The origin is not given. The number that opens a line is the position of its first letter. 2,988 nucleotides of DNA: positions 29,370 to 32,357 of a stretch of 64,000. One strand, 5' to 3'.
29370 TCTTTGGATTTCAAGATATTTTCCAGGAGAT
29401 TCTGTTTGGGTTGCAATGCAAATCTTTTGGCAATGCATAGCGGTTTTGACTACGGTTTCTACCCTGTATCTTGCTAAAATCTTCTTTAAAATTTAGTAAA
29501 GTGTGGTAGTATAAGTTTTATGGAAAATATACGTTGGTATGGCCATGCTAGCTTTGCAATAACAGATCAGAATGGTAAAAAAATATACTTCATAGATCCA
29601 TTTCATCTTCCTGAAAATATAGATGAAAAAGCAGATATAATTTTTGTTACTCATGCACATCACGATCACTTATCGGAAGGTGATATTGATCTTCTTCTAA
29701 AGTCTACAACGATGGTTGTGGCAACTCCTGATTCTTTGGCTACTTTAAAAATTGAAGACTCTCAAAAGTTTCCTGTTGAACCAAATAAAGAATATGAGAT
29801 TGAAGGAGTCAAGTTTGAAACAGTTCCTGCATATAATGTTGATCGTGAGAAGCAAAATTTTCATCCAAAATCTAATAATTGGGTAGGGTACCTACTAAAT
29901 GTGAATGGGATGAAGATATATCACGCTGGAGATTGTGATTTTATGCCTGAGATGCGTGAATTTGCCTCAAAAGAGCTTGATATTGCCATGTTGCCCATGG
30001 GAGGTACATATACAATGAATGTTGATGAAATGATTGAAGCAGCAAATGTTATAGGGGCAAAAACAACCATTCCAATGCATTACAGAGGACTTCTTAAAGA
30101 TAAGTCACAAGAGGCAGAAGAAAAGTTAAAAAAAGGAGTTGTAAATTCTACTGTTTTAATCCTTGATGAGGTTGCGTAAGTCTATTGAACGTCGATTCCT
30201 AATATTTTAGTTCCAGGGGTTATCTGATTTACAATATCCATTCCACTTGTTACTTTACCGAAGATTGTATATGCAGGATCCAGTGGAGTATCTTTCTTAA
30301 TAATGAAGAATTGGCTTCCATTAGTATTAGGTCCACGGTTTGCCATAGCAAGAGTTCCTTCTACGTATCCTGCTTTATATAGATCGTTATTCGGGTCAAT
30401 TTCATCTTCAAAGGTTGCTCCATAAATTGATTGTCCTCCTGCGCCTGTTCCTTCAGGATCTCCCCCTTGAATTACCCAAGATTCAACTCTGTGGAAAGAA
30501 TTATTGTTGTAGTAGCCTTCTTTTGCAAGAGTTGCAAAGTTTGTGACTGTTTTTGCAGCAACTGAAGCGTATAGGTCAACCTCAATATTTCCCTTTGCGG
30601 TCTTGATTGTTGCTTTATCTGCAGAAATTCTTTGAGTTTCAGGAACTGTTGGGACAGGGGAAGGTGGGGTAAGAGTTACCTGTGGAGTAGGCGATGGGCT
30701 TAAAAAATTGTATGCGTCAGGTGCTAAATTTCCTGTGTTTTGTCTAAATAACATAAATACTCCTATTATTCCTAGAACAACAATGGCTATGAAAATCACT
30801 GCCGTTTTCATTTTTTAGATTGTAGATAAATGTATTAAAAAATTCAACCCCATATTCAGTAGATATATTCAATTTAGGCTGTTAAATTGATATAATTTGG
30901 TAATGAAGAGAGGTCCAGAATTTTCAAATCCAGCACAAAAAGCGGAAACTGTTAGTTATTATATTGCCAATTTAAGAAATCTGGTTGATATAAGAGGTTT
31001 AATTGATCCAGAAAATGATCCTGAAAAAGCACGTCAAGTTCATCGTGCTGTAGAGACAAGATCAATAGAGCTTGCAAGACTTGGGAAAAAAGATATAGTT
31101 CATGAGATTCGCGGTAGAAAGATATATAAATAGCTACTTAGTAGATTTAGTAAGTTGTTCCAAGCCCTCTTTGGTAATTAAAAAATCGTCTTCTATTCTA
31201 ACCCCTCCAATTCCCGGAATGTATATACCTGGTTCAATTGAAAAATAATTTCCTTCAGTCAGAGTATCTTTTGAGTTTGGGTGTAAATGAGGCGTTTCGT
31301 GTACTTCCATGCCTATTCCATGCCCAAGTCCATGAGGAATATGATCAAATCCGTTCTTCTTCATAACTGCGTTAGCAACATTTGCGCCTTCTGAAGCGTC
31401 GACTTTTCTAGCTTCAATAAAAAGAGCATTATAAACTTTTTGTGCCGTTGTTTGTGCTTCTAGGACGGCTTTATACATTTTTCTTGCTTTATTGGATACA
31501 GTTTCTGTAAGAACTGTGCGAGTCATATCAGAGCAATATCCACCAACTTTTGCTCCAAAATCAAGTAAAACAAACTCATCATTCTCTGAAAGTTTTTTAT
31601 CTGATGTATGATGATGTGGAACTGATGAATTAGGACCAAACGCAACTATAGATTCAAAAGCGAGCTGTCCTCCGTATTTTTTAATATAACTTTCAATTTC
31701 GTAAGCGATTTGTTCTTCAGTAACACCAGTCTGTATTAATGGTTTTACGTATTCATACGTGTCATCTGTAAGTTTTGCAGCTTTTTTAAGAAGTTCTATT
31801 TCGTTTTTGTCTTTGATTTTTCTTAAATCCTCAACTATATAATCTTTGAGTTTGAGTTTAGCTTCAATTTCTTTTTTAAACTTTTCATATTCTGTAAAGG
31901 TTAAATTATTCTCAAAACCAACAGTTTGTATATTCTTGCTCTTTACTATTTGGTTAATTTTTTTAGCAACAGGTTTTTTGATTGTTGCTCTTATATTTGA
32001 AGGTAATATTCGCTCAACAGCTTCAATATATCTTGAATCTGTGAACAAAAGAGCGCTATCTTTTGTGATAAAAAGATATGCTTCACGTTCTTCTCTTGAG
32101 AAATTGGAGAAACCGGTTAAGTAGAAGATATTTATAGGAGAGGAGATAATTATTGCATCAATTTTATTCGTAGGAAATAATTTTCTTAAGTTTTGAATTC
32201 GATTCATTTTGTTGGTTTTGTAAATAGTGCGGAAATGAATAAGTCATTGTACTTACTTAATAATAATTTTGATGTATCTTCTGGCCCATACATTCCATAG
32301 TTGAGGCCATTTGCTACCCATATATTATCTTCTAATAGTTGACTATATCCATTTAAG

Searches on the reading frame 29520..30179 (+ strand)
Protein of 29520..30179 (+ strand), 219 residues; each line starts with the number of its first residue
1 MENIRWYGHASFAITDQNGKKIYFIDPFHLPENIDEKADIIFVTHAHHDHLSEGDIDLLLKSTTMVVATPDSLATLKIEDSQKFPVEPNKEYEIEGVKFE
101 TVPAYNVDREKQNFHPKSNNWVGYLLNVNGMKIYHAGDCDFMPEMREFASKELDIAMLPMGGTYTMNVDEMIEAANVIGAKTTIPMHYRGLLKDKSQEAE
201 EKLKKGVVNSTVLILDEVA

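Call 60: search_protein_families(library=pfam, proteins=[window:29520-30179:+], max_evalue=0.001)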
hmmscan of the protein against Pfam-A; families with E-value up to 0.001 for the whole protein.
window:29520-30179:+ (219 aa): 2 families
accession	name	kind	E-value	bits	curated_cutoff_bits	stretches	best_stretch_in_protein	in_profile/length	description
PF13483.12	Lactamase_B_3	-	1e-28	100.8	24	1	3-187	1-160/160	Beta-lactamase superfamily domain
PF12706.13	Lactamase_B_2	-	2.2e-22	80.1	27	1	34-188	25-200/200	Beta-lactamase superfamily domain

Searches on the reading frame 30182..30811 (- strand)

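Call 69: search_protein_families(library=pfam, proteins=[window:30182-30811:-], max_evalue=0.001)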
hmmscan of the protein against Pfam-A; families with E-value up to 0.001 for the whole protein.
window:30182-30811:- (209 aa): 1 family
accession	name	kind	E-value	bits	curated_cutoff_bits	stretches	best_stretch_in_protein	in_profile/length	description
PF00160.26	Pro_isomerase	-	2.1e-36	126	21.7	1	68-199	3-139/159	Cyclophilin type peptidyl-prolyl cis-trans isomerase/CLD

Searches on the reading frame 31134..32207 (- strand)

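Call 69: search_protein_families(library=pfam, proteins=[window:31134-32207:-], max_evalue=0.001)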
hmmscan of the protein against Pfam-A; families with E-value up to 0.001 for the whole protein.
window:31134-32207:- (357 aa): 2 families
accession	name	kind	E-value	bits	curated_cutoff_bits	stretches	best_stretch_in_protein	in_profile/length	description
PF00557.29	Peptidase_M24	-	2.6e-58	197.7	23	1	138-346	1-208/208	Metallopeptidase family M24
PF01321.24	Creatinase_N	-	3.4e-22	79.8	22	1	3-131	1-128/128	Creatinase/Prolidase N-terminal domain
